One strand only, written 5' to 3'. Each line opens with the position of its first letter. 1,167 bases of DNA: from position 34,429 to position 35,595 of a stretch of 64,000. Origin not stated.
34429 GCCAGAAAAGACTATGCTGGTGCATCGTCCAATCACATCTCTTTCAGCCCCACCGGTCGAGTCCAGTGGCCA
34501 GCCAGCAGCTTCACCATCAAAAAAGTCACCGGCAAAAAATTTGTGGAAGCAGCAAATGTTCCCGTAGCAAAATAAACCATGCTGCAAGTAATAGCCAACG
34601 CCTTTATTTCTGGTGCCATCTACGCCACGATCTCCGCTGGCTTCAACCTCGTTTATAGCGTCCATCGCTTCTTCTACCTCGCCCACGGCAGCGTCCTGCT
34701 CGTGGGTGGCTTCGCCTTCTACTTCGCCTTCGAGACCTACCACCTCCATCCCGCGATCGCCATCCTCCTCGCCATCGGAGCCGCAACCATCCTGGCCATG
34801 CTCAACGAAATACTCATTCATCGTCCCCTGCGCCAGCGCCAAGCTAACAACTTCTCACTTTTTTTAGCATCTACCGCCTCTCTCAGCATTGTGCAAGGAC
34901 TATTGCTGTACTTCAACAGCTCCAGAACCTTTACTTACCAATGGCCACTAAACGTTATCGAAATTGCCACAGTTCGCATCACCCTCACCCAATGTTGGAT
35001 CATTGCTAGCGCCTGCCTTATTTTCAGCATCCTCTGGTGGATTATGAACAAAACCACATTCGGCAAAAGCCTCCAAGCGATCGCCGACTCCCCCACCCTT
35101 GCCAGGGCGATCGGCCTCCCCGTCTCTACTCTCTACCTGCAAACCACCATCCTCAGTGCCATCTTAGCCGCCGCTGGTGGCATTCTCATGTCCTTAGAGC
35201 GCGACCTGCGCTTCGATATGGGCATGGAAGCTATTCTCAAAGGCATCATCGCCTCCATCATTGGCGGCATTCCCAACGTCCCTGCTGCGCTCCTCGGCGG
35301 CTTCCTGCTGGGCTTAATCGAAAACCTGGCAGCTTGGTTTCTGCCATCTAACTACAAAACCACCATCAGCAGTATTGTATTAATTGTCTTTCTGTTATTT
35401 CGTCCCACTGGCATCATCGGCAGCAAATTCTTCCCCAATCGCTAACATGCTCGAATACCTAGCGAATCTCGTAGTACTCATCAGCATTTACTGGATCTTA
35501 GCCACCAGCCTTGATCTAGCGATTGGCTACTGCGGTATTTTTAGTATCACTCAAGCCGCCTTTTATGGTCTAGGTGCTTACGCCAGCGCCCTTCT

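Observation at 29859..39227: Ten same-strand ORFs (nine genes if the split GTPase is counted once) forming a compositionally mosaic accessory array that matches no described system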

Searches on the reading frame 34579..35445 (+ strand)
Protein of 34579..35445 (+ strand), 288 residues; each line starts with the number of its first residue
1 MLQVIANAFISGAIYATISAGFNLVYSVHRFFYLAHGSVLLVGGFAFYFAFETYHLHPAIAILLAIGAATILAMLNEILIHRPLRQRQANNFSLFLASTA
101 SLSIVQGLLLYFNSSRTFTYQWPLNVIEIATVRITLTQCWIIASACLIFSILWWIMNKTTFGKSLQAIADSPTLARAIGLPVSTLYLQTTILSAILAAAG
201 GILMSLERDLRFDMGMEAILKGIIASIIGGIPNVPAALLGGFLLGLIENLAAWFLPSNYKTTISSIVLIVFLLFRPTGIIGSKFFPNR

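Call 3: search_protein_families(library=pfam, proteins=[window:34579-35445:+], max_evalue=0.01)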
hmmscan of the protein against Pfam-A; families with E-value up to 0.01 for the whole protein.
window:34579-35445:+ (288 aa): 1 family
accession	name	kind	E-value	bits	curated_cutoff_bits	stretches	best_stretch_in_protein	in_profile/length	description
PF02653.21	BPD_transp_2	-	2e-34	119.4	26.8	1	5-272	2-269/269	Branched-chain amino acid transport system / permease component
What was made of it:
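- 34579..35445 (+): g6: LivH-type permease. BPD_transp_2 at E 2e-34 (call 3).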

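Call 4: search_protein_families(library=ncbifam, proteins=[window:34579-35445:+], max_evalue=0.01)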
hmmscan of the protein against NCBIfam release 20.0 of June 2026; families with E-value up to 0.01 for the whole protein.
window:34579-35445:+ (288 aa): 11 families
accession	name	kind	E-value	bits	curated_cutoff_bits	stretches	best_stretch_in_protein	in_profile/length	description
TIGR03409.1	urea_trans_UrtB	equivalog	2.2e-24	86.6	250.3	1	6-283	5-289/291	urea ABC transporter permease subunit UrtB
NF008011.0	PRK10740.1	equivalog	4.8e-20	72.4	379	1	2-282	9-302/308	high-affinity branched-chain amino acid ABC transporter permease LivH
TIGR03622.1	urea_t_UrtB_arc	equivalog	1.6e-12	47.4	374.25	1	13-281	12-278/284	urea ABC transporter, permease protein UrtB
NF007014.0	PRK09478.1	equivalog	1.2e-07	31.3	386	1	60-232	107-278/336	galactose/methyl galactoside ABC transporter permease MglC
TIGR03408.1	urea_trans_UrtC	equivalog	1.2e-06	28.5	296.2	1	57-281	87-312/313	urea ABC transporter permease subunit UrtC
NF008630.0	PRK11618.1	equivalog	1.3e-06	27.9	363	1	3-272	34-306/331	galactofuranose ABC transporter, permease protein YjfF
NF008441.0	PRK11285.1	equivalog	2.7e-05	23.5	378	1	32-252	82-299/333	L-arabinose ABC transporter permease AraH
NF040906.3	GguB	equivalog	7.9e-05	22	450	1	142-272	228-366/375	multiple monosaccharide ABC transporter permease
NF011961.0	PRK15432.1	equivalog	0.00016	21.1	388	1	2-274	34-303/344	autoinducer 2 ABC transporter permease LsrC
NF007067.0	PRK09512.1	equivalog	0.00039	19.7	398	1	8-272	49-314/321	ribose ABC transporter permease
NF011612.1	PRK15038.1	equivalog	0.00051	19.3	500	1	122-231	145-254/322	autoinducer 2 ABC transporter permease LsrD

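Call 34: search_protein_families(library=padloc, proteins=[L001:9266-10099:+, L001:10123-10821:+], max_evalue=0.01)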
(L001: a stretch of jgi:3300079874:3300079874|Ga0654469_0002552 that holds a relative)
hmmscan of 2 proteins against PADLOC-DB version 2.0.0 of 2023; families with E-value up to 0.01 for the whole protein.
L001:9266-10099:+ (278 aa): 2 families
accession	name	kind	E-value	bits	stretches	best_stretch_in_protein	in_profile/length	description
PDLC04898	PDC-S06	-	0.00061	16.2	1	25-136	15-118/752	-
PDLC04140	mad8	-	0.0014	16.2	1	41-173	30-128/314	mads_8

L001:10123-10821:+ (233 aa): 0 families

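Call 35: search_protein_families(library=pfam, proteins=[L001:9266-10099:+, L001:10123-10821:+, L001:2097-2993:+], max_evalue=0.1)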
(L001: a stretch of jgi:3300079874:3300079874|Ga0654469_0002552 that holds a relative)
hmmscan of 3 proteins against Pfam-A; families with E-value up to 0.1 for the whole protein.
L001:9266-10099:+ (278 aa): 8 families
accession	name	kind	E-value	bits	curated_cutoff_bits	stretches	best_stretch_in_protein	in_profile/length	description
PF03193.22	RsgA_GTPase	-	0.00036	20.8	30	1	5-64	74-132/174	RsgA GTPase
PF00005.33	ABC_tran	-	0.0031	18.5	25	1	40-83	13-50/137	ABC transporter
PF13521.12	AAA_28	-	0.0068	17.1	27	1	40-61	1-22/164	AAA domain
PF05049.19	IIGP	-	0.0086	15.6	24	1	4-58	2-55/375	Interferon-inducible GTPase (IIGP)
PF01926.29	MMR_HSR1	-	0.016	15.7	21.9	1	40-137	1-97/113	50S ribosome-binding GTPase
PF20720.3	nSTAND3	-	0.053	13.6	27.2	0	27-67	7-46/155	Novel STAND NTPase 3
PF04851.21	ResIII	-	0.071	13.4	22.5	0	25-55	10-40/164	Type III restriction enzyme, res subunit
PF13238.12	AAA_18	-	0.081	13.8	29.4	0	41-62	1-22/128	AAA domain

L001:10123-10821:+ (233 aa): 1 family
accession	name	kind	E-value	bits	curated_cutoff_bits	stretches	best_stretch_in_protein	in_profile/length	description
PF00507.24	Oxidored_q4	-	0.0049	17.5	23.3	1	43-109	25-84/99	NADH-ubiquinone/plastoquinone oxidoreductase, chain 3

L001:2097-2993:+ (299 aa): 0 families

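Call 46: search_protein_families(library=ncbifam, proteins=[L013:4553-6145:+, L013:6167-7183:+, L013:7411-8316:+, L013:8367-9167:+, L013:9161-9946:+, L013:10001-10945:+, L016:7310-8473:+, L016:4834-6258:+, L016:3650-4834:+], max_evalue=0.00001)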
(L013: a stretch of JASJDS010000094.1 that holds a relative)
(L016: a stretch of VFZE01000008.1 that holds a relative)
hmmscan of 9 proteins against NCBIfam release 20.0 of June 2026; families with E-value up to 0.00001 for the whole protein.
L013:4553-6145:+ (531 aa): 9 families
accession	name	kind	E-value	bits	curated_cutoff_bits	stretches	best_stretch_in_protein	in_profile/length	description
NF053612.1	anchor_PA1041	equivalog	7e-14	52.3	250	1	399-526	106-235/236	PA1041 family peptidoglycan-binding anchor lipoprotein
NF053611.1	YiaD_Gzip_OmpA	equivalog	4.4e-12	46.1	175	1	424-510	104-186/206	YiaD family glycine zipper/OmpA-like lipoprotein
NF008071.1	PRK10808.1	equivalog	2.3e-11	43.7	277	1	407-508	219-317/358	porin OmpA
NF045787.1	OmpABordt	equivalog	3.6e-10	39.9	200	1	424-511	87-172/194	outer membrane protein OmpA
NF053585.1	OMP_LP_YfiB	equivalog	8.3e-10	38.8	128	1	424-507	58-139/163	outer membrane lipoprotein YfiB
NF047726.1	AutTranAdhPGAsTpgA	equivalog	5.7e-09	35.5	350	1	415-499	147-231/268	trimeric autotransporter adhesin/peptidogylcan-associated protein TpgA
TIGR02802.1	Pal_lipo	equivalog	5.9e-08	32.8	125.35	1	423-498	1-73/104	peptidoglycan-associated lipoprotein Pal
TIGR03789.1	pdsO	hypoth_equivalog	2.7e-07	30.5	152.2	1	421-497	136-211/243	sortase-associated OmpA-like protein PdsO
NF052230.1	T9SS_PorE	exception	6.2e-06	24.8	600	1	425-505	518-596/648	PorE family type IX secretion system protein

L013:6167-7183:+ (339 aa): 7 families
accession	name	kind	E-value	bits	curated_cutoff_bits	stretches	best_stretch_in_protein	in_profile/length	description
TIGR01728.1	SsuA_fam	subfamily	1.2e-42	146.1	163.5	1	39-330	2-289/290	aliphatic sulfonate ABC transporter substrate-binding protein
TIGR03427.1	ABC_peri_uca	equivalog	6.4e-19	68.3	333.9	1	37-289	3-262/328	putative urea ABC transporter substrate-binding protein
NF008588.0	PRK11553.1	subfamily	9e-18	64.3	299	1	125-274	118-266/319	aliphatic sulfonate ABC transporter substrate-binding protein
NF040735.1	SBP_SaoX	equivalog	3e-17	62.7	300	1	53-267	20-237/330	ABC transporter substrate-binding subunit SaoX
TIGR01729.1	taurine_ABC_bnd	equivalog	5.5e-13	49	304.25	1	80-255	42-220/300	taurine ABC transporter substrate-binding protein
TIGR02122.1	TRAP_TAXI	subfamily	2.4e-08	33.2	84.35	1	107-189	112-196/320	TAXI family TRAP transporter solute-binding subunit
NF008553.0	PRK11480.1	equivalog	4.7e-08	32.6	490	1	81-256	67-243/320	taurine ABC transporter substrate-binding protein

L013:7411-8316:+ (302 aa): 0 families

L013:8367-9167:+ (267 aa): 7 families
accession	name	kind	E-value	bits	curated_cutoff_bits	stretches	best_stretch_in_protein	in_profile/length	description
NF040733.1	ABC_perm_U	equivalog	4.5e-37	127.9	295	1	22-267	6-249/251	ABC transporter permease subunit SaoP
NF007545.0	PRK10160.1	equivalog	6.2e-35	121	342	1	15-266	14-270/275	taurine ABC transporter permease TauC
NF008470.0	PRK11365.1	equivalog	1.4e-29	103.3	347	1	24-266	8-252/263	aliphatic sulfonate ABC transporter permease SsuC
TIGR01183.1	ntrB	equivalog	8.3e-21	74.6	209.05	1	72-255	15-198/202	nitrate ABC transporter permease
TIGR03416.1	ABC_choXWV_perm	equivalog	1.1e-18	67.7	363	1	66-249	77-260/267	choline ABC transporter permease subunit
NF008196.0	PRK10952.1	equivalog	6e-15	54.9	439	1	81-230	151-299/356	glycine betaine/L-proline ABC transporter permease ProW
NF040932.1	ABC_arch_GlcU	equivalog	2.6e-07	30.6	340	1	28-199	17-194/272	glucose ABC transporter permease GlcU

L013:9161-9946:+ (262 aa): 187 families (the best 25 are shown)
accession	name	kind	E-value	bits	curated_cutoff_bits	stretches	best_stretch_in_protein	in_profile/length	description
TIGR01184.1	ntrCD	subfamily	1.6e-63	214.4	291.8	1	32-253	1-228/230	nitrate ABC transporter ATP-binding protein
TIGR03265.1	PhnT2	equivalog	2.1e-62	211.4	457.7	1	22-217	10-210/353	putative 2-aminoethylphosphonate ABC transporter ATP-binding protein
NF040729.1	ABC_ATP_SaoA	equivalog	2.3e-62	210.6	360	1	12-252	2-243/248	ABC transporter ATP-binding protein SaoA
NF008421.0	PRK11248.1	equivalog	1.8e-59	201.3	357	1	25-226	10-213/255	taurine ABC transporter ATP-binding subunit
TIGR00968.1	3a0106s01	subfamily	3.8e-56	190.3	342.75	1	22-217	6-206/237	sulfate ABC transporter ATP-binding protein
NF006987.0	PRK09452.1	equivalog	8.2e-55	186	482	1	5-217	11-223/378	spermidine/putrescine ABC transporter ATP-binding protein PotA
TIGR01187.1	potA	subfamily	1.2e-53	182.3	355.6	1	47-217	1-176/325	polyamine ABC transporter ATP-binding protein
NF043075.1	MMSYN1_0197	equivalog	2e-53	181.5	550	1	11-216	2-207/341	spermidine/putrescine ABC transporter ATP-binding protein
NF008420.0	PRK11247.1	equivalog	1.5e-51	175.1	395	1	22-236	18-226/257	aliphatic sulfonates ABC transporter ATP-binding protein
NF008105.0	PRK10851.1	equivalog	2e-51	174.8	502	1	22-217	8-212/362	sulfate/thiosulfate ABC transporter ATP-binding protein CysA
NF008653.0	PRK11650.1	subfamily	7.8e-51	173.2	432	1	12-216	4-209/357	sn-glycerol-3-phosphate ABC transporter ATP-binding protein UgpC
TIGR01186.1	proV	subfamily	8.2e-51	173.2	326.6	1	30-217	7-205/363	betaine/proline/choline family ABC transporter ATP-binding protein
NF040933.2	ABC_arch_GlcV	equivalog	6.7e-49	166.7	450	1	13-215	4-215/357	glucose ABC transporter ATP-binding protein GlcV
NF008621.0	PRK11607.1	equivalog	7.4e-49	166.5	613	1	11-216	19-224/377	putrescine ABC transporter ATP-binding subunit PotG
NF040840.2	tungstate_WtpC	equivalog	1.2e-48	166.1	440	1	31-217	15-206/347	tungstate ABC transporter ATP-binding protein WtpC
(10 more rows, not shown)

L013:10001-10945:+ (315 aa): 0 families

L016:7310-8473:+ (388 aa): 2 families
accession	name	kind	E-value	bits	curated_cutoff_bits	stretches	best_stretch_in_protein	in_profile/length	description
NF050172.1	CDNTAsCap12CFB2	equivalog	3.9e-20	72.3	450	1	3-152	2-150/312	CBASS system CD-NTase-associated NAD(+) hydrolase Cap12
NF050171.1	CDNTAsCap12CFB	equivalog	4.5e-18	65.5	450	1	5-127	1-125/305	CBASS system CD-NTase-associated NAD(+) hydrolase Cap12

L016:4834-6258:+ (475 aa): 4 families
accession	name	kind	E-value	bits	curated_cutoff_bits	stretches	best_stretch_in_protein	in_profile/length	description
NF010322.0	PRK13759.1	equivalog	1.4e-32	112.9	481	2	21-130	4-107/486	arylsulfatase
TIGR03417.1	chol_sulfatase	equivalog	2e-30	106.2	433.45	2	264-465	259-435/500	choline-sulfatase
NF045661.1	HdlasePehA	equivalog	7.1e-17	61.2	900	1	260-386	284-397/506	phosphoric/sulfuric ester hydrolase PehA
NF052527.1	Mn_arylsulf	exception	2e-15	56.7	850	1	23-130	1-103/479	manganese-dependent arylsulfatase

L016:3650-4834:+ (395 aa): 0 families

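Call 47: search_protein_families(library=pfam, proteins=[L013:4553-6145:+, L013:6167-7183:+, L013:7411-8316:+, L013:8367-9167:+, L013:9161-9946:+, L013:10001-10945:+, L016:7310-8473:+, L016:4834-6258:+, L016:3650-4834:+], max_evalue=0.001)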
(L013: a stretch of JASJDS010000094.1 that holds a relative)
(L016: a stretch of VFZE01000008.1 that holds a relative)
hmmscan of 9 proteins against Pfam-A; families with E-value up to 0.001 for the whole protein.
L013:4553-6145:+ (531 aa): 2 families
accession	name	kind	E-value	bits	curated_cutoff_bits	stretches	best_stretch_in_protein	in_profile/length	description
PF00691.25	OmpA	-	1.1e-14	55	27.2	1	429-506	4-82/98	OmpA family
PF09084.16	NMT1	-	0.00092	19.6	20.5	0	72-275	17-202/216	NMT1/THI5 like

L013:6167-7183:+ (339 aa): 3 families
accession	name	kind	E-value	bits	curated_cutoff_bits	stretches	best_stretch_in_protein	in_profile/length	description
PF09084.16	NMT1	-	4.4e-28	99.1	20.5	1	48-255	4-216/216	NMT1/THI5 like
PF13379.11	NMT1_2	-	2e-22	80.7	24.7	1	36-258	6-247/252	NMT1-like family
PF12974.12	Phosphonate-bd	-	3e-09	37.1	27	1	61-216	25-194/242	ABC transporter, phosphonate, periplasmic substrate-binding protein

L013:7411-8316:+ (302 aa): 0 families

L013:8367-9167:+ (267 aa): 1 family
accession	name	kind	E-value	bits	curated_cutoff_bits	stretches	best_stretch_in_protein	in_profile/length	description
PF00528.27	BPD_transp_1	-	1.4e-21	77.5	26.4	1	95-263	2-182/184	Binding-protein-dependent transport system inner membrane component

L013:9161-9946:+ (262 aa): 4 families
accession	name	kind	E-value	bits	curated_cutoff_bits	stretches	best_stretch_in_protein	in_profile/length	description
PF00005.33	ABC_tran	-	5.5e-35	121.4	25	1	32-169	1-136/137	ABC transporter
PF13304.12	AAA_21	-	4.1e-05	24.2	27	0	44-65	1-22/304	AAA domain, putative AbiEii toxin, Type IV TA system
PF02463.25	SMC_N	-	0.00022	21.2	40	0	41-59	23-41/220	RecF/RecN/SMC N terminal domain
PF03215.21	Rad17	-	0.00033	21.1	23.8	0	40-63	42-66/186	Rad17 P-loop domain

L013:10001-10945:+ (315 aa): 0 families

L016:7310-8473:+ (388 aa): 1 family
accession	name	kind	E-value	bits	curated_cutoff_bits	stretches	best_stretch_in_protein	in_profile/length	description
PF10137.14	CAP12-PCTIR_TIR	-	9.4e-23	80.9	24.7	1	5-125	1-118/119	CAP12/Pycsar effector protein, TIR domain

L016:4834-6258:+ (475 aa): 3 families
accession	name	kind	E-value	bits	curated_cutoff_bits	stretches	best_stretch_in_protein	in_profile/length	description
PF00884.28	Sulfatase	-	7.3e-51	173.7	25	1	24-360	1-297/301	Sulfatase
PF16347.10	SGSH_C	-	8.9e-07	29.6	29.3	0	322-393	11-82/154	N-sulphoglucosamine sulphohydrolase, C-terminal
PF01663.27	Phosphodiest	-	7.3e-06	26.2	23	0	262-307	186-231/342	Type I phosphodiesterase / nucleotide pyrophosphatase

L016:3650-4834:+ (395 aa): 2 families
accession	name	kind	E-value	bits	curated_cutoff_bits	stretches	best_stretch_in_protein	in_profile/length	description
PF06439.18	3keto-disac_hyd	-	3.9e-75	252.5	26.8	2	26-212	2-186/187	3-keto-disaccharide hydrolase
PF20407.5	DUF1583_N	-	7.3e-05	23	22.9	0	330-364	85-119/150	Domain of unknown function (DUF1583_N)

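Call 82: search_protein_families(library=phrogs, proteins=[L001:9266-10099:+, L001:10123-10821:+], max_evalue=0.01)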
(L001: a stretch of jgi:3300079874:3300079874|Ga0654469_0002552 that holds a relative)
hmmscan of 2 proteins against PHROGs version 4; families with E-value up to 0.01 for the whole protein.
L001:9266-10099:+ (278 aa): 3 families
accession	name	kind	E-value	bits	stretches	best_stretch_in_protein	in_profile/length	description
phrog_5846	-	DNA, RNA and nucleotide metabolism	0.00044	20.6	1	30-78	28-70/380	clamp loader of DNA polymerase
phrog_25625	-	unknown function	0.008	17.6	0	107-172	31-93/114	-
phrog_2107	-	other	0.008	16.9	0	39-66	4-31/201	thymidylate kinase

L001:10123-10821:+ (233 aa): 0 families

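Call 87: search_protein_families(library=pfam, proteins=[L012:7036-8595:+, L012:9229-9816:+, L010:6422-8251:+, L011:3920-5110:+, L011:5234-6031:+, L011:6592-7293:+, L014:1742-4291:+, L015:114-1043:-, L013:7411-8316:+], max_evalue=0.01)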
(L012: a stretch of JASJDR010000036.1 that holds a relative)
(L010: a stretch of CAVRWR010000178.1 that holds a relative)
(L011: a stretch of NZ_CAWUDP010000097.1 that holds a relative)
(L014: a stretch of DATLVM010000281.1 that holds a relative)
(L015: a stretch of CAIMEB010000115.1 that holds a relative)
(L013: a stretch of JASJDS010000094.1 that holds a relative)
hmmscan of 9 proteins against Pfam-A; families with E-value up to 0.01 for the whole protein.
L012:7036-8595:+ (520 aa): 2 families
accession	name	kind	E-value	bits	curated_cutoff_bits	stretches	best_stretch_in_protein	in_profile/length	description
PF00691.25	OmpA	-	1.9e-14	54.2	27.2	1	421-506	4-89/98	OmpA family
PF09084.16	NMT1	-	0.0097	16.3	20.5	0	213-269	142-201/216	NMT1/THI5 like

L012:9229-9816:+ (196 aa): 1 family
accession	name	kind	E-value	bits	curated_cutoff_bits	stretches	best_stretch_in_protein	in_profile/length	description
PF05419.17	GUN4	-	5.9e-36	124.1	29.2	1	52-175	2-126/141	GUN4-like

L010:6422-8251:+ (610 aa): 2 families
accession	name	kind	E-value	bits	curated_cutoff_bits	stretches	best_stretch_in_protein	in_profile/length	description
PF09084.16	NMT1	-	3.6e-07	30.8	20.5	1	54-79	6-31/216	NMT1/THI5 like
PF13379.11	NMT1_2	-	1.5e-05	25.4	24.7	1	38-87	4-53/252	NMT1-like family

L011:3920-5110:+ (397 aa): 7 families
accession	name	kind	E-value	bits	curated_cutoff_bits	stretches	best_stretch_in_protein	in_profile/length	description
PF00069.31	Pkinase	-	2e-35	122.9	31.7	1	34-271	19-252/263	Protein kinase domain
PF07714.23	PK_Tyr_Ser-Thr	-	4.4e-25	88.9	23.1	1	34-271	23-249/258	Protein tyrosine and serine/threonine kinase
PF03109.22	ABC1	-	1.3e-08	34.7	22.9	1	66-187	109-228/244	ABC1 atypical kinase-like domain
PF01163.29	RIO1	-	7.5e-05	22.9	22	1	97-180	81-158/187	RIO domain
PF06293.20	Kdo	-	0.00036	20.5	21.3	1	98-179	93-175/207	Lipopolysaccharide kinase (Kdo/WaaP) family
PF17667.7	Pkinase_fungal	-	0.0005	19.3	24.1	1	128-177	289-343/387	Fungal protein kinase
PF01636.29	APH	-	0.0015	18.7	23.2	0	146-174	170-198/239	Phosphotransferase enzyme family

L011:5234-6031:+ (266 aa): 4 families
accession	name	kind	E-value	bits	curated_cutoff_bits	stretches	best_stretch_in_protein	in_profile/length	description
PF00805.28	Pentapeptide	-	6.2e-38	128.4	20.2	4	205-243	1-39/40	Pentapeptide repeats (8 copies)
PF13599.13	Pentapeptide_4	-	6.9e-14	52.1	38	2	171-240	7-76/78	Pentapeptide repeat region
PF13576.12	Pentapeptide_3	-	5.2e-09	36.6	27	1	205-243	4-45/48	Pentapeptide repeats (9 copies)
PF25296.1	Decapeptide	-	0.0001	22.5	45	0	200-255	15-69/74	Decapeptide repeat region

L011:6592-7293:+ (234 aa): 0 families

L014:1742-4291:+ (850 aa): 7 families
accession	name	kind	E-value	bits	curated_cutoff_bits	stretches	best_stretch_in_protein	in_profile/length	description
PF13603.12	tRNA-synt_1_2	-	6.4e-62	208.8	25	1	222-421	1-183/185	Leucyl-tRNA synthetase, editing domain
PF00133.28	tRNA-synt_1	-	8.6e-46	156.9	22.7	2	13-225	1-225/414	tRNA synthetases class I (I, L, M and V)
PF09334.17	tRNA-synt_1g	-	2.6e-28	99.3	20.1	2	41-182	7-145/391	tRNA synthetases class I (M)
PF08264.19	Anticodon_1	-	4e-23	82.4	25.1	1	685-810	2-142/148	Anticodon-binding domain of tRNA ligase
PF01406.26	tRNA-synt_1e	-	0.0012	18.7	27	0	580-650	236-299/301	tRNA synthetases class I (C) catalytic domain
PF13248.11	Zn_ribbon_3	-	0.0024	17.7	27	0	496-505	3-12/26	zinc-ribbon domain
PF24292.1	DUF7479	-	0.0049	17.4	27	0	450-467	27-44/60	Domain of unknown function (DUF7479)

L015:114-1043:- (309 aa): 2 families
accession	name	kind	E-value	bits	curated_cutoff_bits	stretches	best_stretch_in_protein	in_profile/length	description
PF01609.27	DDE_Tnp_1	-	4.7e-07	30.2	23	1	145-245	28-116/200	Transposase DDE domain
PF13751.12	DDE_Tnp_1_6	-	0.0015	19.3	25.1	1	258-302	1-50/125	Transposase DDE domain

L013:7411-8316:+ (302 aa): 0 families
